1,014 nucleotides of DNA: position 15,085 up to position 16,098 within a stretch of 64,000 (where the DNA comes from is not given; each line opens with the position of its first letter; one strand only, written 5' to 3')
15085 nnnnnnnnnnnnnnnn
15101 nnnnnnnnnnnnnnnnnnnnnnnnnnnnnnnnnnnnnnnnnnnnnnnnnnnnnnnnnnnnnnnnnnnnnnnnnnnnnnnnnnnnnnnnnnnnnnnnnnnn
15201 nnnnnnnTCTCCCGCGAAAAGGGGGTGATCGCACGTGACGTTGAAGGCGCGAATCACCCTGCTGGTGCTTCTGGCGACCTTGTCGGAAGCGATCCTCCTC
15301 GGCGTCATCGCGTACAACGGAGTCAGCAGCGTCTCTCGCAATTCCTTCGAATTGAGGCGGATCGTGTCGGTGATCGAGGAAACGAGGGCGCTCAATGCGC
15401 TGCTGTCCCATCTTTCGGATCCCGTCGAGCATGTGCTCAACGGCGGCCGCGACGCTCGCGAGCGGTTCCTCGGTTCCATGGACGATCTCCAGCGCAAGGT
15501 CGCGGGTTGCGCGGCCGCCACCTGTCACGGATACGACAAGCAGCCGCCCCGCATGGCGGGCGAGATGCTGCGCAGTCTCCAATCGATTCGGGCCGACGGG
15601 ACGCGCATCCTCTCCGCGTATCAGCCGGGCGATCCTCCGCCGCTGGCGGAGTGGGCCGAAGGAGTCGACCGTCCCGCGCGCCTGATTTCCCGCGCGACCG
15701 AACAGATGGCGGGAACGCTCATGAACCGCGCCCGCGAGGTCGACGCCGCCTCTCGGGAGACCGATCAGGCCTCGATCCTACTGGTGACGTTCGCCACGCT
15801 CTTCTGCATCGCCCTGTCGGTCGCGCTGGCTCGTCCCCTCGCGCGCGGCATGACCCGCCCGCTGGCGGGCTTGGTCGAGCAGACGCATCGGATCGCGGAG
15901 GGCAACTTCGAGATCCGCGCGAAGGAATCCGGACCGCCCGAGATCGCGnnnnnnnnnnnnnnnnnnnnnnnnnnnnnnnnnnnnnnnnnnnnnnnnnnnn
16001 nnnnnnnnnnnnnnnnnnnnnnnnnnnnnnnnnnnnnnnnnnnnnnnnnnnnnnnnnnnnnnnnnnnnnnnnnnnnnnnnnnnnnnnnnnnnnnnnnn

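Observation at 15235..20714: Kinase + sigma-54 activator directly upstream of a -24/-12 promoter driving the second decaheme cytochrome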

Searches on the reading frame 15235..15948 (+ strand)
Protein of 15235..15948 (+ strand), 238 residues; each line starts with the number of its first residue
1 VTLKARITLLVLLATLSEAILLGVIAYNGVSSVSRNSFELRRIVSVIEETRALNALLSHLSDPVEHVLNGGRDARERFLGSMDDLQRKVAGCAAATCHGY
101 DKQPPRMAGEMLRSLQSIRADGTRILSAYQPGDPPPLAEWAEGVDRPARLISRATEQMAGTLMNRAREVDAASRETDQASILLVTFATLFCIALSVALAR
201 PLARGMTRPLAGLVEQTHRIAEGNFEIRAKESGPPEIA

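Call 30: find_related_loci(query=A3, collection=genome_contigs, flank=10000)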
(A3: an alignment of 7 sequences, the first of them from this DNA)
Query A3 (238 aa) in genome_contigs; peptide patterns used: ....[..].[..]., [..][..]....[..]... (x = any residue, [..] = any of these).
35 stretches matched a pattern; 9 encode a relative of the query (tblastn E <= 1e-3); 8 distinct loci.
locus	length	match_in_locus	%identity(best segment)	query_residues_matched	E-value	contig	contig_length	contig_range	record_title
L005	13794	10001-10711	57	1-237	1e-88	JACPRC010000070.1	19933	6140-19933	MAG: Planctomycetota bacterium isolate NC_groundwater_669_Ag_B-0.1um_68_34 B_1_S1_Biohub_coassembly_k141_1931316, whole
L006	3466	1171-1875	55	3-237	4e-83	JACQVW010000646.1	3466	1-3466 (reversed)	MAG: Planctomycetota bacterium isolate NC_groundwater_1473_Ag_S-0.65um_71_22 S_p65_S5_coassembly_k141_3817376, whole gen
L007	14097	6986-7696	52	1-237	2e-81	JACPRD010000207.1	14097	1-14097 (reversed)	MAG: Planctomycetota bacterium isolate NC_groundwater_670_Ag_B-0.1um_68_49 B_1_S1_Biohub_coassembly_k141_5522220, whole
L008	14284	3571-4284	54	1-238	1e-80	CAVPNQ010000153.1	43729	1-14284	MAG: uncultured Planctomycetia bacterium isolate MFD10097.bin.2.14 genome assembly, contig: contig_3666, whole genome sh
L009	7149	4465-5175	54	1-237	4e-80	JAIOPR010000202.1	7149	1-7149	MAG: Planctomycetota bacterium isolate LakeFargette_0920_ALND_MAG_66_10 LacPavin_0920_ALND_scaffold_632134, whole genome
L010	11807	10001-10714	47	1-237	7e-71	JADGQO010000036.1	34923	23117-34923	MAG: Fibrobacteria bacterium isolate Chersky_265 k127_3271822, whole genome shotgun sequence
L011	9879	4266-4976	49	1-238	1e-69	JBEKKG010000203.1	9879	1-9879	MAG: Planctomycetota bacterium isolate SPRUCE 341 SPRUCE_341_203, whole genome shotgun sequence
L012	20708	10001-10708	58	1-236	3e-88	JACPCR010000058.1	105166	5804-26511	MAG: Planctomycetota bacterium isolate NC_groundwater_288_Ag_S-0.65um_63_14 S6_GD2017_2_S65_scaffold_33, whole genome sh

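Call 64: predict_structure(alignment_id=A2)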
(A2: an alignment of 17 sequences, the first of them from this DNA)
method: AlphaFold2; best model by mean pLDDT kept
length: 238 residues; sequences in the alignment: 17
mean_pLDDT: 82.3   pTM: 0.58
mean pLDDT of the five models: 82.3, 79.8, 78.1, 76.1, 74.5
residues with pLDDT >= 90: 32; 70-90: 179; 50-70: 23; < 50: 4
segments of 3 or more residues with pLDDT < 50: none
pLDDT, mean of each block of 10 residues (from residue 1): 78 84 86 86 85 87 79 84 88 60 66 91 87 83 91 86 87 87 88 83 78 84 76 66
secondary structure, 60 per line:
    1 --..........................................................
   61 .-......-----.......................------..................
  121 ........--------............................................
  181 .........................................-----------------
elements in order: H3-61 H63-68 H74-96 H103-128 H137-221

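Call 68: fold_search(model_id=the predicted structure, library=pdb)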
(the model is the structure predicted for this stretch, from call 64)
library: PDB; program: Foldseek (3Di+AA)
matches with E <= 10: 815; with E <= 0.001: 0
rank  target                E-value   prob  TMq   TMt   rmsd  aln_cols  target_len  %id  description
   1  5jgp                  1.6e-02  1.00  0.43  0.45   7.2       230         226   12  Crystal structure of the nitrate/nitrite sensor NarQ fragment bound with iodide ions (released 2017-05-31)
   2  6s18_A                2.1e-02  1.00  0.38  0.55   5.7       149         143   10  Ligand binding domain of the P. putida receptor PcaY_PP in complex with glycerol (released 2020-10-21)
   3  5iji                  2.8e-02  1.00  0.41  0.42   8.1       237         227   13  Fragment of nitrate/nitrite sensor histidine kinase NarQ (WT) in symmetric holo state (released 2017-05-31)
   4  6s33_A                3.4e-02  0.99  0.35  0.50   5.9       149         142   11  Ligand binding domain of the P. putida receptor PcaY_PP in complex with Protocatechuate (released 2020-10-21)
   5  6yue                  3.6e-02  0.98  0.35  0.36   9.1       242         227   14  Fragment of nitrate/nitrite sensor histidine kinase NarQ (R50S variant) (released 2020-05-06)
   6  8gl3                  3.8e-02  0.97  0.31  0.38  12.7       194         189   18  De novo design of monomeric helical bundles for pH-controlled membrane lysis (released 2023-09-06)
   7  5jef_A                3.8e-02  0.92  0.28  0.29   9.9       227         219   14  Fragment of nitrate/nitrite sensor histidine kinase NarQ (WT) in asymmetric holo state (released 2017-05-31)
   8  3fyq                  4.2e-02  0.96  0.29  0.37  18.3       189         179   10  Structure of Drosophila melanogaster talin IBS2 domain (residues 1981-2168) (released 2009-02-03)
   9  5jef_B                6.0e-02  0.90  0.31  0.32  10.1       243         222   16  Fragment of nitrate/nitrite sensor histidine kinase NarQ (WT) in asymmetric holo state (released 2017-05-31)
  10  6s1a_A                6.6e-02  0.99  0.36  0.53   5.8       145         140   10  Ligand binding domain of the P. putida receptor PcaY_PP (released 2020-10-21)
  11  2kvp_MODEL_1_A        7.3e-02  1.00  0.37  0.50  12.5       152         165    7  Solution Structure of the R10 Domain of Talin (released 2010-05-05)
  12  6s37_A                7.3e-02  0.99  0.36  0.53   5.7       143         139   10  Ligand binding domain of the P. putida receptor PcaY_PP in complex with salicylic acid (released 2020-10-21)
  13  5jeq                  7.3e-02  0.95  0.34  0.36   9.2       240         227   14  Fragment of nitrate/nitrite sensor histidine kinase NarQ (R50K) in symmetric apo state (released 2017-05-31)
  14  6xyn                  8.6e-02  1.00  0.45  0.62   5.1       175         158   11  Crystal structure of a proteolytic fragment of NarQ comprising sensor and TM domains (released 2020-03-04)
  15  2jx0_MODEL_1_A        9.5e-02  1.00  0.35  0.58   4.7       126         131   16  The paxillin-binding domain (PBD) of G Protein Coupled Receptor (GPCR)-kinase (GRK) interacting protein 1 (GIT (released 2008-04-29)
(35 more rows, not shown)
